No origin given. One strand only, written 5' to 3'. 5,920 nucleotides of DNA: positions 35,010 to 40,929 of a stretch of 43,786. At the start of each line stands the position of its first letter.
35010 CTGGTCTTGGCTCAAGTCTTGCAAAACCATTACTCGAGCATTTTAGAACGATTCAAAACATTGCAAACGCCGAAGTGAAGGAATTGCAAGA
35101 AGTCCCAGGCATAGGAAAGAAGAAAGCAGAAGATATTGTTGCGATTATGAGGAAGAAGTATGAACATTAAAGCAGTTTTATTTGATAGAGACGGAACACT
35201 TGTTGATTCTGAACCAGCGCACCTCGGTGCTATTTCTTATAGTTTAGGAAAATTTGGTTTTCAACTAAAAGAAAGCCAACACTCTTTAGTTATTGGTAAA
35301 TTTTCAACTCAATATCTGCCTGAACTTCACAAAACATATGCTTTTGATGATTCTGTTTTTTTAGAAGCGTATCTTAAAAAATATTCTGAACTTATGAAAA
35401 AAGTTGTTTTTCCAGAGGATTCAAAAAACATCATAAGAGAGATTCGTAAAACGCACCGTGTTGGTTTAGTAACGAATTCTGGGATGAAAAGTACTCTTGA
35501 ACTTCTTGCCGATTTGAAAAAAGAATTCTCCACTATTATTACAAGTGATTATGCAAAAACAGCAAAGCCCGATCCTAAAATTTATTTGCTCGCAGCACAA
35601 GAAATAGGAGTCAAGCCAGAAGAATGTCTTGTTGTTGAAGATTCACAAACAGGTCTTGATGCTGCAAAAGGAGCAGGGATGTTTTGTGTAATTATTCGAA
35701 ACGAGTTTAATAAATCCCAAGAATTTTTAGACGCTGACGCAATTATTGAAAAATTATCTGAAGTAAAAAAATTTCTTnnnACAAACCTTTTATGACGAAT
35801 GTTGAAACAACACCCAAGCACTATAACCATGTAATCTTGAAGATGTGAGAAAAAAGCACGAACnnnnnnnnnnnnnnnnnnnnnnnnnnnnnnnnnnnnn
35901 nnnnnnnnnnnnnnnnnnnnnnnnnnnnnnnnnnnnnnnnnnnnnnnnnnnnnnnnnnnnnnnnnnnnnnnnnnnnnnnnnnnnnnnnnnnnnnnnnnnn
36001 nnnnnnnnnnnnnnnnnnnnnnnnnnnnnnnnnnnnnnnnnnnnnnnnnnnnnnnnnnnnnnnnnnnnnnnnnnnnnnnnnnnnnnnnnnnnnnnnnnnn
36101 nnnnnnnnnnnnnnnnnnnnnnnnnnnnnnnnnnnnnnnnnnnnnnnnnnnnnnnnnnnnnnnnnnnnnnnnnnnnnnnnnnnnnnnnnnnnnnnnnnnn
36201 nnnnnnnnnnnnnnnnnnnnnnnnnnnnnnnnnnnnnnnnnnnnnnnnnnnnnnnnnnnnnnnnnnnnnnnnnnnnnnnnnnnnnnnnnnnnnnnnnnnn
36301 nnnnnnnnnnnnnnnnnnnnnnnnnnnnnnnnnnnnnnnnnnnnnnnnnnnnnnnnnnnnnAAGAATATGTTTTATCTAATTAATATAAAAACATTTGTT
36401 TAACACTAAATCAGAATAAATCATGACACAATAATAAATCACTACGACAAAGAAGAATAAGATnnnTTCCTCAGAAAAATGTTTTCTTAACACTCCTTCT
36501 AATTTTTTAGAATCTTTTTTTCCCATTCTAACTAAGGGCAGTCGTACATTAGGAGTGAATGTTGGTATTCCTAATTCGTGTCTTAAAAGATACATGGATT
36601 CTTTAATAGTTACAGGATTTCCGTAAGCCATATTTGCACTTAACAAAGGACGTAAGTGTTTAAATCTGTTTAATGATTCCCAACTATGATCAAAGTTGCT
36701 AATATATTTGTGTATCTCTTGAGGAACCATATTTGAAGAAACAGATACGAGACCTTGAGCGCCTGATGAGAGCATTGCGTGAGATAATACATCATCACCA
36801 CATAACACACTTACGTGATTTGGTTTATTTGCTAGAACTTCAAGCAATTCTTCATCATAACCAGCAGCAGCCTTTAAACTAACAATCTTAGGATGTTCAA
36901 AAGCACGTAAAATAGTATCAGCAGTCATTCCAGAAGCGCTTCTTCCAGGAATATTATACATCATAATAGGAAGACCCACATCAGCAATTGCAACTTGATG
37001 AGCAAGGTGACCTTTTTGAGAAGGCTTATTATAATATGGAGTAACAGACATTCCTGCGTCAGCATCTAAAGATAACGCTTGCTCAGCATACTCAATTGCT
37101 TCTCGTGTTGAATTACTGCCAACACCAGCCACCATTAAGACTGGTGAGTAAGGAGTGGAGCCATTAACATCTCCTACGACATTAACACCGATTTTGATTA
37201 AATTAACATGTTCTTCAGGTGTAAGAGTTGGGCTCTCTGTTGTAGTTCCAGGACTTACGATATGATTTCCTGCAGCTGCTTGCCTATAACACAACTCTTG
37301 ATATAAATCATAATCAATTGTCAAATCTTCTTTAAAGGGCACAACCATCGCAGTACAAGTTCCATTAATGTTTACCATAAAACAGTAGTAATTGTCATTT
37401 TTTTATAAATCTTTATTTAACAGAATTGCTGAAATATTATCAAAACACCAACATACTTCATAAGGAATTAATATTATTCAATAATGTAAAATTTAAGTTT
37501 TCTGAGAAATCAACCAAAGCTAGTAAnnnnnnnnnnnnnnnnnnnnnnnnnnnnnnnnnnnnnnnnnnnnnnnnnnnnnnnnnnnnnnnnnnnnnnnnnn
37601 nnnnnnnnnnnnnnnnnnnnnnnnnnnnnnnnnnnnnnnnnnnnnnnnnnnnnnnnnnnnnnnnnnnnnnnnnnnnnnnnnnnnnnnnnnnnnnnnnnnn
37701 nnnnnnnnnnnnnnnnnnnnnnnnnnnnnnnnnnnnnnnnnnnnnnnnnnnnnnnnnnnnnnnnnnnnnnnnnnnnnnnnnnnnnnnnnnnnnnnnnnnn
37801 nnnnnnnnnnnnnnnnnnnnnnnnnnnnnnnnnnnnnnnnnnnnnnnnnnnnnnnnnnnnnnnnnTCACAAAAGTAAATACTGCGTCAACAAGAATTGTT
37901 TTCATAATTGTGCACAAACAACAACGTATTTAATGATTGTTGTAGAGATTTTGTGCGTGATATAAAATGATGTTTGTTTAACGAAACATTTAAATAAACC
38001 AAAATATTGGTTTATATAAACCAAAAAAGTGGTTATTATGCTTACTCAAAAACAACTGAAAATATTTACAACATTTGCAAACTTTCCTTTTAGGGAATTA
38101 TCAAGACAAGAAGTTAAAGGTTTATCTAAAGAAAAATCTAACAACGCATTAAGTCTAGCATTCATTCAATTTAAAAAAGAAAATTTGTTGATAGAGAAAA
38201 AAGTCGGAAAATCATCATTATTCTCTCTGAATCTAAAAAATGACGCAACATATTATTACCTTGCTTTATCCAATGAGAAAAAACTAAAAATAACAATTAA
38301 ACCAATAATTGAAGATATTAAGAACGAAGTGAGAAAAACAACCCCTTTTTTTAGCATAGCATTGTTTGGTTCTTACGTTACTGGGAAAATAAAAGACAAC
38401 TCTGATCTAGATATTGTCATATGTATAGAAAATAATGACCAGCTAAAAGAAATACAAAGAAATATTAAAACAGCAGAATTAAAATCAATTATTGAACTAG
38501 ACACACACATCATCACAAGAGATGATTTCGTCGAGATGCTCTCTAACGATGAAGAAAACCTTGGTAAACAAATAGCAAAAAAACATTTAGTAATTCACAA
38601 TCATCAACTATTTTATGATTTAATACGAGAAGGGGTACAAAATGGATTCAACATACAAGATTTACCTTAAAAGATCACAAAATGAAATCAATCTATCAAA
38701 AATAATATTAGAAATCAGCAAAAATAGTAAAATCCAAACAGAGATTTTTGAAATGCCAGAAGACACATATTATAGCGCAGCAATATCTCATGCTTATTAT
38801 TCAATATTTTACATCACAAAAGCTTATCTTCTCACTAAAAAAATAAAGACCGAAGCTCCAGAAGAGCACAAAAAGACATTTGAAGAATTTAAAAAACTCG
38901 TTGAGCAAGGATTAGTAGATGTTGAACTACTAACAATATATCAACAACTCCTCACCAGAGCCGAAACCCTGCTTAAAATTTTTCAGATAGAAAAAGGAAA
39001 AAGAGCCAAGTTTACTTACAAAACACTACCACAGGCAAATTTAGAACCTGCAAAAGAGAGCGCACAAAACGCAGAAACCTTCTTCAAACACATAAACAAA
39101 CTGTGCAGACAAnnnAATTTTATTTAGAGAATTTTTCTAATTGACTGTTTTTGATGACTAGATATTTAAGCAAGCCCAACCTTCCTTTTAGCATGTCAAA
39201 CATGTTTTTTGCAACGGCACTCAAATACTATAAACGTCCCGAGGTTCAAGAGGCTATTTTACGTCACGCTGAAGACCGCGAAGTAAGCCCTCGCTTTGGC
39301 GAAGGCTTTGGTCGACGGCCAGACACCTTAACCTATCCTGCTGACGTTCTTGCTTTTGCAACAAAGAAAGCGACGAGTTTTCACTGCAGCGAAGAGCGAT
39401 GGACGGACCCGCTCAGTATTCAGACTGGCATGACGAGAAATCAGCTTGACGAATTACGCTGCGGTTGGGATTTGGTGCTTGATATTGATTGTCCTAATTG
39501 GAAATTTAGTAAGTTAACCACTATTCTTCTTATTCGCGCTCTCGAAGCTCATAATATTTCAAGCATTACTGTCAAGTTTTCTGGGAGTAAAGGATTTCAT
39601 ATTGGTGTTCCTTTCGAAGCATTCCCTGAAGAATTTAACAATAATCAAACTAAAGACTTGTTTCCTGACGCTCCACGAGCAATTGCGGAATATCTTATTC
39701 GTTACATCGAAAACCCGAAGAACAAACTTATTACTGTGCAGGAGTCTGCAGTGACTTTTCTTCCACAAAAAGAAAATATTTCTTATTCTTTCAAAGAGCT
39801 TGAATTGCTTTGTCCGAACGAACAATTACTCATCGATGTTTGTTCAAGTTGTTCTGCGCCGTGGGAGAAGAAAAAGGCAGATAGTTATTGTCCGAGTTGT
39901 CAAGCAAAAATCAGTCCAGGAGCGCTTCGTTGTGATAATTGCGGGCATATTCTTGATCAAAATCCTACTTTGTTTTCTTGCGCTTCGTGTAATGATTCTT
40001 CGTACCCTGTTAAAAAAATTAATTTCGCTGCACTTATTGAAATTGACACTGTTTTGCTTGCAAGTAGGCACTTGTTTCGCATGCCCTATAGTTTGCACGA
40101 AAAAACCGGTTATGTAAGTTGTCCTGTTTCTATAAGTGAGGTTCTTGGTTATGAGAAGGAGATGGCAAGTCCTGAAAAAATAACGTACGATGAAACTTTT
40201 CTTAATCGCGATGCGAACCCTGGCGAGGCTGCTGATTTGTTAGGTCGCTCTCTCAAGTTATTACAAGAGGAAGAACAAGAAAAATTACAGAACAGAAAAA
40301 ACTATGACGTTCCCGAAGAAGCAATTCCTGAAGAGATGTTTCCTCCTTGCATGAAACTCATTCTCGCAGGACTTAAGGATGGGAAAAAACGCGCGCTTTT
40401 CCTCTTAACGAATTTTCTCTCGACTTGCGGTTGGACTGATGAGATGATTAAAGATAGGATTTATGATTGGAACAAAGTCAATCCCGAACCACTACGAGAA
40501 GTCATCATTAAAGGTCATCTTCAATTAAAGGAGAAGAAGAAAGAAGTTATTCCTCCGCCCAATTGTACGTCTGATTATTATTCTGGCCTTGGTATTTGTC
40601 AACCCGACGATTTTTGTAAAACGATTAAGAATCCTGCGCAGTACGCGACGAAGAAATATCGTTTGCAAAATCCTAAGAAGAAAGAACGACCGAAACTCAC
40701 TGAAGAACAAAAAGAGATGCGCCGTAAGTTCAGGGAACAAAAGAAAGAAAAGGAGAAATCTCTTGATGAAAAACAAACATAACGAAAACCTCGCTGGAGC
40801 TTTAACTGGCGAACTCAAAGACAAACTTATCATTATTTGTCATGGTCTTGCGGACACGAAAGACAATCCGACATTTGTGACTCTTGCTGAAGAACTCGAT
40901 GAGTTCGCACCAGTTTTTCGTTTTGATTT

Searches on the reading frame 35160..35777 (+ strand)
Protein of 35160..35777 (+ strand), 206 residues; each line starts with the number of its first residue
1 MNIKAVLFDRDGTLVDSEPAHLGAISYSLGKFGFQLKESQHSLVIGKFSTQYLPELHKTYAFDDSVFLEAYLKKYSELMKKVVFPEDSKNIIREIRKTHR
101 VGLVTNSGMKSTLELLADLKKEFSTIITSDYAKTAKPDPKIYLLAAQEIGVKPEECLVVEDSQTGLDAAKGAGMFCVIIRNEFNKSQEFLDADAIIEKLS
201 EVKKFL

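Call 35: search_protein_families(library=pfam, proteins=[window:35160-35777:+], max_evalue=0.001)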
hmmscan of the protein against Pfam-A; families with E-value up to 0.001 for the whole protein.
window:35160-35777:+ (206 aa): 3 families
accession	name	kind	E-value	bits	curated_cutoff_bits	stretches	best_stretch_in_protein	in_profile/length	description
PF13419.12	HAD_2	-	1.1e-28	100.9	23.8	1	6-178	1-177/178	Haloacid dehalogenase-like hydrolase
PF00702.32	Hydrolase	-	3.6e-25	89.9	26.4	1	3-173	1-191/191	haloacid dehalogenase-like hydrolase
PF13242.12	Hydrolase_like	-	1.5e-06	28.4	22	1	135-200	3-73/75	HAD-hyrolase-like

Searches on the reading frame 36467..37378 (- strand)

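Call 35: search_protein_families(library=pfam, proteins=[window:36467-37378:-], max_evalue=0.001)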
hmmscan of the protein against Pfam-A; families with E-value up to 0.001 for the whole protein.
window:36467-37378:- (304 aa): 1 family
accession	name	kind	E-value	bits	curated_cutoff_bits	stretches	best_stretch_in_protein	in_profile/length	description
PF00701.28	DHDPS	-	3.8e-52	177.3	22.1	1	5-298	3-287/289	Dihydrodipicolinate synthetase family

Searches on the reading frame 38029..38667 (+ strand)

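Call 35: search_protein_families(library=pfam, proteins=[window:38029-38667:+], max_evalue=0.001)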
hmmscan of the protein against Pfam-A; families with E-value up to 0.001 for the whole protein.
window:38029-38667:+ (213 aa): 4 families
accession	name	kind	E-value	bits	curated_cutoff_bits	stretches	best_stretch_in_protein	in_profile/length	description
PF01909.29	NTP_transf_2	-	2.7e-09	37.7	21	1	95-169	2-79/93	Nucleotidyltransferase domain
PF18765.7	Polbeta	-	4e-09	37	26.9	1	95-190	1-88/93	Polymerase beta, Nucleotidyltransferase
PF22600.2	MTPAP-like_central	-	4.2e-07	30.6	27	1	88-150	20-82/139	Poly(A) RNA polymerase, mitochondrial-like, central palm domain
PF10620.15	MdcG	-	0.00025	21.4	26.5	1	121-188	48-118/121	Phosphoribosyl-dephospho-CoA transferase MdcG C-terminal domain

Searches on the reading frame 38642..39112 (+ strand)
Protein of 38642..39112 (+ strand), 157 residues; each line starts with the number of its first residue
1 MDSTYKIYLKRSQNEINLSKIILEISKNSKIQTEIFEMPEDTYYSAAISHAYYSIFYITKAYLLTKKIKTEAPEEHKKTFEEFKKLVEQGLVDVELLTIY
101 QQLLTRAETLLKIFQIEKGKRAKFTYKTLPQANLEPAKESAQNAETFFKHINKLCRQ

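Call 35: search_protein_families(library=pfam, proteins=[window:38642-39112:+], max_evalue=0.001)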
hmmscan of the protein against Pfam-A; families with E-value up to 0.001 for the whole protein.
window:38642-39112:+ (157 aa): 1 family
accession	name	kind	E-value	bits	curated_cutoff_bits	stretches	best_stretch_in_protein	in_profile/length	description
PF05168.19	HEPN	-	0.00013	22.5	22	1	40-107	20-70/117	HEPN domain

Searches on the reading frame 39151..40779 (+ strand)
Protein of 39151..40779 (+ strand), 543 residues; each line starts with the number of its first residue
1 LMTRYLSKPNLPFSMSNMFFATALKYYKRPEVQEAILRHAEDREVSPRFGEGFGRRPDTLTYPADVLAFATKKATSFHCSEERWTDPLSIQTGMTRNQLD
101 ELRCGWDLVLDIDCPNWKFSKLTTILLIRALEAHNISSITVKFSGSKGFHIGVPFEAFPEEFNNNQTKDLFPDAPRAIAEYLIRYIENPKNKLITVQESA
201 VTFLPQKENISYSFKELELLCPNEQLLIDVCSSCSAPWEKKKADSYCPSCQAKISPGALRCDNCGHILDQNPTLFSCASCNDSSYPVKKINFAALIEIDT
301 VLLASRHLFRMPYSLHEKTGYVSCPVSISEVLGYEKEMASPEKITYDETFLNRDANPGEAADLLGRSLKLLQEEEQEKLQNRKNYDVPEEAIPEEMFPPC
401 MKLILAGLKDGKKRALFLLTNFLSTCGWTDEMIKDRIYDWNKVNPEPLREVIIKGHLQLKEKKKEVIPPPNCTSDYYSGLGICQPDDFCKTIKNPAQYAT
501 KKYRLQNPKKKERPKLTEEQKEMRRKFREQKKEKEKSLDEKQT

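Call 35: search_protein_families(library=pfam, proteins=[window:39151-40779:+], max_evalue=0.001)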
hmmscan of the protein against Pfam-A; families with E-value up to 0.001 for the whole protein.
window:39151-40779:+ (543 aa): 4 families
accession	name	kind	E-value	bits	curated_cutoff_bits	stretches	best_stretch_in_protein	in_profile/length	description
PF01896.25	DNA_primase_S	-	1.6e-07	32.2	26.8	1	114-327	8-162/163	DNA primase small subunit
PF04104.19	DNA_primase_lrg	-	6.5e-06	26.1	22.4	1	377-448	93-162/266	Eukaryotic and archaeal DNA primase, large subunit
PF13240.11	Zn_Ribbon_1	-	2.9e-05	24.1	25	1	246-267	1-22/23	zinc-ribbon domain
PF21686.3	LigD_Prim-Pol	-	0.00029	20.9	27.4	0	101-161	96-156/254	LigD, primase-polymerase domain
